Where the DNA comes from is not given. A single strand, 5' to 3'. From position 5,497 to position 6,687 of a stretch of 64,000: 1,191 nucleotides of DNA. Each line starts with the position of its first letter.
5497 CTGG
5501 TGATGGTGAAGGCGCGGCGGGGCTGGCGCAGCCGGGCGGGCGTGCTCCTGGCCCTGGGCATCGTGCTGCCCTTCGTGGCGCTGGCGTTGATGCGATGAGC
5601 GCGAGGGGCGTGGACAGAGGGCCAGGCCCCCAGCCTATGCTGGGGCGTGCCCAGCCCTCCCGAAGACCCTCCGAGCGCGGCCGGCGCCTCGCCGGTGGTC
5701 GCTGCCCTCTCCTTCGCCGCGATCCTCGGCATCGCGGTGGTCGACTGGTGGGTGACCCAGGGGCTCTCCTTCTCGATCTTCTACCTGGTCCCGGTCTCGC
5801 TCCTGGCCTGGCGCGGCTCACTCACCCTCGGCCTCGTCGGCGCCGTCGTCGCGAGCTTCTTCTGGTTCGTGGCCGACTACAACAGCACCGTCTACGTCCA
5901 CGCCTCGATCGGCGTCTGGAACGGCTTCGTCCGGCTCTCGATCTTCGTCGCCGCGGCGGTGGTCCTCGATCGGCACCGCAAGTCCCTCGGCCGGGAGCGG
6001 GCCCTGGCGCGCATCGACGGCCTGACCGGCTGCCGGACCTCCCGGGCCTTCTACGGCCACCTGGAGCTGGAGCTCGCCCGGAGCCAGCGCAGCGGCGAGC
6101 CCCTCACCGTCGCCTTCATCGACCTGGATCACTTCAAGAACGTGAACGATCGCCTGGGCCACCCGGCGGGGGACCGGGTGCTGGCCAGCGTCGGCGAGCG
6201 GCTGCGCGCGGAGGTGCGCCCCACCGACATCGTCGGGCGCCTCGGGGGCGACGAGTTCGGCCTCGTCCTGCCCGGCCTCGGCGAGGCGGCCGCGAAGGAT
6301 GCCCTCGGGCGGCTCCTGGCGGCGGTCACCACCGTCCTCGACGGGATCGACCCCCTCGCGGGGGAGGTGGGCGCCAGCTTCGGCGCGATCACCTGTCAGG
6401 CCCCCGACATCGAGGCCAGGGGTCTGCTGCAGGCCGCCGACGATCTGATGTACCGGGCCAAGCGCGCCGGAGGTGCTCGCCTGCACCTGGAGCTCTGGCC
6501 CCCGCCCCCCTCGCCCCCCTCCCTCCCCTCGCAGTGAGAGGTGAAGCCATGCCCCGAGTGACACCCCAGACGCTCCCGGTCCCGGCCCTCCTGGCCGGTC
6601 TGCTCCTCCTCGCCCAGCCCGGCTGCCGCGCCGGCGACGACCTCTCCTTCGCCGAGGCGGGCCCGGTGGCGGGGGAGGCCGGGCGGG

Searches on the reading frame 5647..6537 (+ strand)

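Call 59: search_protein_families(library=pfam, proteins=[window:5647-6537:+], max_evalue=0.0001)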
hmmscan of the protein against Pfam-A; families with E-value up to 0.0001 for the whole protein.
window:5647-6537:+ (296 aa): 1 family
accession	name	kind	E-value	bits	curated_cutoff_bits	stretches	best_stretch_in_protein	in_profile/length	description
PF00990.26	GGDEF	-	1.7e-35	122.6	23.8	1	122-276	2-159/161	Diguanylate cyclase, GGDEF domain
